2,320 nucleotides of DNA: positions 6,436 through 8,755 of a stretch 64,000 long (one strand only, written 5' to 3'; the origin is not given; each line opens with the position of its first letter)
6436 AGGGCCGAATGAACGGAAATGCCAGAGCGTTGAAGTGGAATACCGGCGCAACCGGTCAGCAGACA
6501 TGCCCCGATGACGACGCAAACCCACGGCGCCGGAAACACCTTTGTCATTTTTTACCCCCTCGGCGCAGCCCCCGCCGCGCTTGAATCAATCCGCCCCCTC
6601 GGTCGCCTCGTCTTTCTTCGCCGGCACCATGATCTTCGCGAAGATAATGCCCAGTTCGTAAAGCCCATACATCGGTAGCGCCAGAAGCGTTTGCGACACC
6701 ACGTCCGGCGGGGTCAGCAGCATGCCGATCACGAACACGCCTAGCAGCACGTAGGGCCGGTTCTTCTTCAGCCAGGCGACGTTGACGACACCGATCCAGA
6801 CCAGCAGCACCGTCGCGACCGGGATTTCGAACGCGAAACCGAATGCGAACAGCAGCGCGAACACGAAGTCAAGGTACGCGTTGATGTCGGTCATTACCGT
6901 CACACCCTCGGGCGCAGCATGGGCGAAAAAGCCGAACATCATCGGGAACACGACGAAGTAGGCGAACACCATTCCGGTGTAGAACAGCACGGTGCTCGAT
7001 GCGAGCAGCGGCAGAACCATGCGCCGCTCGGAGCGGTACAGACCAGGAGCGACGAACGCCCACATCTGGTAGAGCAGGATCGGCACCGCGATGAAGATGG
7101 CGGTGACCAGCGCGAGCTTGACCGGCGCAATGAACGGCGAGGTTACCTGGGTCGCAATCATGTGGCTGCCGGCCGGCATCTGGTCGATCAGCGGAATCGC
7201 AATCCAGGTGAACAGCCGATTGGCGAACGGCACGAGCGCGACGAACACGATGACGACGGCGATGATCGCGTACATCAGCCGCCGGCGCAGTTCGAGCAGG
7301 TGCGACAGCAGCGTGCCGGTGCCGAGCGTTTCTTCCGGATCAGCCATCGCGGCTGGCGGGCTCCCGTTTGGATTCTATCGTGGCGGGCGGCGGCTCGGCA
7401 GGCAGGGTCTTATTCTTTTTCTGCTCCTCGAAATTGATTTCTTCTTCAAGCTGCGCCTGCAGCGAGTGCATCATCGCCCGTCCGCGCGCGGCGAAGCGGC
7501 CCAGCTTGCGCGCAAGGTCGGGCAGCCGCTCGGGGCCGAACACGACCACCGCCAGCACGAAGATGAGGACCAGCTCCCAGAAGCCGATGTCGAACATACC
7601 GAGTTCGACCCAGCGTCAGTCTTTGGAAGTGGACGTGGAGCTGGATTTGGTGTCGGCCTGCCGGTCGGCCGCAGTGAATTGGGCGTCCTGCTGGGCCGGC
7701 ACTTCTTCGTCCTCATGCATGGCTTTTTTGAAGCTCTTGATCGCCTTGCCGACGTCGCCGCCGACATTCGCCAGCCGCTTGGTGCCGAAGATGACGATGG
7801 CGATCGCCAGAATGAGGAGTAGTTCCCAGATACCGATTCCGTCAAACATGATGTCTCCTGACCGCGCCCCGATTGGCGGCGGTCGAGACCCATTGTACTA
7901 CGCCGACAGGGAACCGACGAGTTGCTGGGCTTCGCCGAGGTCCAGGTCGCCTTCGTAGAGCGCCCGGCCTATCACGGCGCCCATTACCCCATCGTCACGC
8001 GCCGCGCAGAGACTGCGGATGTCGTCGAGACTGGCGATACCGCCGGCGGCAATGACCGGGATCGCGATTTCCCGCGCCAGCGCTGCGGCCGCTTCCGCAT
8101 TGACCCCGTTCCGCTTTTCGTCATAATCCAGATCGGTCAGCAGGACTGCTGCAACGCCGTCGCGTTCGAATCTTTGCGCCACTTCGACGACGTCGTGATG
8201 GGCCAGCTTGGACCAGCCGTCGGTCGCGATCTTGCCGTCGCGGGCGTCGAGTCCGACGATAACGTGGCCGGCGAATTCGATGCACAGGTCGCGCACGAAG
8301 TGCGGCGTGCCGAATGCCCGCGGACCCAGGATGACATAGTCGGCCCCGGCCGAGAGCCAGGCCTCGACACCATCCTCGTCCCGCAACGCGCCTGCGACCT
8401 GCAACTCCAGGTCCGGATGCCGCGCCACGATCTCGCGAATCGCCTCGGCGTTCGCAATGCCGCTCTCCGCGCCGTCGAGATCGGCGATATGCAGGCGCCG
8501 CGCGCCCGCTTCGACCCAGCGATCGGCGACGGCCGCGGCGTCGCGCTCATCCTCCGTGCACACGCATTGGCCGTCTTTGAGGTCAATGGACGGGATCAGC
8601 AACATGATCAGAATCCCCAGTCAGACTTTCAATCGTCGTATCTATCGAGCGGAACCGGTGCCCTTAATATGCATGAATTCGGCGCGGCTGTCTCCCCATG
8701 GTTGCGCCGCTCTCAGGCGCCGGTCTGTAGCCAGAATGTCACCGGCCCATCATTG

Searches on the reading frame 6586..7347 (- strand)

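Call 59: search_protein_families(library=pfam, proteins=[window:6586-7347:-])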
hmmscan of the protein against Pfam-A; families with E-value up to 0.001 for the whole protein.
window:6586-7347:- (253 aa): 1 family
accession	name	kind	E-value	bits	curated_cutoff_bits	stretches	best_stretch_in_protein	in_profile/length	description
PF00902.23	TatC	-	1.5e-69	234.4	25.1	1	15-225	1-208/208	Sec-independent protein translocase protein (TatC)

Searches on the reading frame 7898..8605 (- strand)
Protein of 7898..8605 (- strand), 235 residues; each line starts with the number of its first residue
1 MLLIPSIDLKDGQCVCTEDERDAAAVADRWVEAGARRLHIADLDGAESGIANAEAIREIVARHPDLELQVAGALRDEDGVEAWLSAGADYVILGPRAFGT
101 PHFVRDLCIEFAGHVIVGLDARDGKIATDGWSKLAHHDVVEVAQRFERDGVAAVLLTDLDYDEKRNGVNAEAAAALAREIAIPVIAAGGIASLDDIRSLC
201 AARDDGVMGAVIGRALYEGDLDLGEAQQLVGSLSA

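Call 59: search_protein_families(library=pfam, proteins=[window:7898-8605:-])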
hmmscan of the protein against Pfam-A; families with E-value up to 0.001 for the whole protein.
window:7898-8605:- (235 aa): 3 families
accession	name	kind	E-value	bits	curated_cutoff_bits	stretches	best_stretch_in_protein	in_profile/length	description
PF00977.27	His_biosynth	-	8.5e-55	186.1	23.6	1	3-221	2-227/228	Histidine biosynthesis protein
PF01207.24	Dus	-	9.9e-07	28.6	20.4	1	135-218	136-219/311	Dihydrouridine synthase (Dus)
PF03060.21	NMO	-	0.00059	19.8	28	0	177-214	193-223/331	Nitronate monooxygenase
